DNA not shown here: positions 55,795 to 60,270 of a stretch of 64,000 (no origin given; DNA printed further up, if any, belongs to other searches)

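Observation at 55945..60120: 1391-aa surface protein with 6 SbsA-type Ig-like repeats and a 14-blade RCC1 propeller next to the glycan locus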

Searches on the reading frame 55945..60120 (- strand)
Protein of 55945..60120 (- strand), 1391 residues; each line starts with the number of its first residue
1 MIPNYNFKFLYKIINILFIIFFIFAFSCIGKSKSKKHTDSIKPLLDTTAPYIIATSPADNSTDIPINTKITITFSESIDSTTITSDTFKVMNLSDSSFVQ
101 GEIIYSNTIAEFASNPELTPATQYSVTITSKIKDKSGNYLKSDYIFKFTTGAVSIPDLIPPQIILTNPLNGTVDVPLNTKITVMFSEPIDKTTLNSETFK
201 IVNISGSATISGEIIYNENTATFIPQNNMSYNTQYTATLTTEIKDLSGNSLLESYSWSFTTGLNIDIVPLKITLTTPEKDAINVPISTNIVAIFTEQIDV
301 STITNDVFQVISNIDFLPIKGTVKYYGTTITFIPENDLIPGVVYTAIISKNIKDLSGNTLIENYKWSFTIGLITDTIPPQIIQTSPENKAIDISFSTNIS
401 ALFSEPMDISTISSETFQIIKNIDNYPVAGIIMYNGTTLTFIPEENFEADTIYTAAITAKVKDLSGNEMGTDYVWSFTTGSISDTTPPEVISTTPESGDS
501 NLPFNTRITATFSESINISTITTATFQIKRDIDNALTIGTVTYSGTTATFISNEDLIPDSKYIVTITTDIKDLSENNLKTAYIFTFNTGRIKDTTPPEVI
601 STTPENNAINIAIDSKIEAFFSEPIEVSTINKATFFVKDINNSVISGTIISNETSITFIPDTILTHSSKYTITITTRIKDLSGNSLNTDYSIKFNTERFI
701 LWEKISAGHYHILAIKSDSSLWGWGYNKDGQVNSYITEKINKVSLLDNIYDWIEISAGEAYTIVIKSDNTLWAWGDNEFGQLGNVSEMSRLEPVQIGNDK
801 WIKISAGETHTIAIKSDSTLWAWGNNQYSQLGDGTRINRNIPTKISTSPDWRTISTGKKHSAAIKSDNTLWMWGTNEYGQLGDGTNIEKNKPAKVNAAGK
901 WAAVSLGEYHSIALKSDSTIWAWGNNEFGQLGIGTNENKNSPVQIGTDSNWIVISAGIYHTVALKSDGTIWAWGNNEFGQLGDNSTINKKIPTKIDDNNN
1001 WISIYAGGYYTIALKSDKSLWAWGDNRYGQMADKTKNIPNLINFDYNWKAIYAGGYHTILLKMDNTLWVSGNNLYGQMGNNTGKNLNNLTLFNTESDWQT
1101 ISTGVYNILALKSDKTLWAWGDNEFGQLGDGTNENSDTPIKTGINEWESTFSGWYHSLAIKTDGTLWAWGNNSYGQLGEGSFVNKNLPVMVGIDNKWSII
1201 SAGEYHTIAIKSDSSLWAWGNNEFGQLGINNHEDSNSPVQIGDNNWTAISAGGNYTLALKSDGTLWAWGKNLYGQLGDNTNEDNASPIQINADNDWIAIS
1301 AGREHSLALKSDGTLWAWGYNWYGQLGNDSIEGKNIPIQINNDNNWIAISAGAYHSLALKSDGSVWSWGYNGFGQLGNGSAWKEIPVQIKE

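Call 3: search_protein_families(library=pfam, proteins=[window:55945-60120:-], max_evalue=0.01)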
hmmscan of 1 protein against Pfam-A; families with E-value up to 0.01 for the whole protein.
window:55945-60120:- (1391 aa): 7 families
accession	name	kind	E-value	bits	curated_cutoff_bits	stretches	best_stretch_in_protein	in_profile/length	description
PF25390.1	WD40_RLD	-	1.6e-220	732.2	150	4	854-1139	36-342/363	RCC1-like domain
PF00415.24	RCC1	-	5.6e-152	494.7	21.7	12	1312-1359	1-50/50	Regulator of chromosome condensation (RCC1) repeat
PF13540.12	RCC1_2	-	6.2e-134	433.4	22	14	1347-1375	2-30/30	Regulator of chromosome condensation (RCC1) repeat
PF13205.12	Big_5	-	7.3e-129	422.4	23.6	6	159-261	3-105/105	Bacterial Ig-like domain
PF25384.1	Alsin_RLD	-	2e-23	83.8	100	2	1298-1366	279-353/405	Alsin RCC1-like domain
PF04234.18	CopC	-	3.3e-06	28.5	23.3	0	52-102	4-45/92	CopC domain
PF03793.24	PASTA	-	0.0029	17.9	23.2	0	51-75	40-63/64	PASTA domain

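Call 4: search_protein_families(library=ncbifam, proteins=[window:55945-60120:-], max_evalue=0.01)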
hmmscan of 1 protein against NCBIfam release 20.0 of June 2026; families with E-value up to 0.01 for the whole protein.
window:55945-60120:- (1391 aa): 0 families
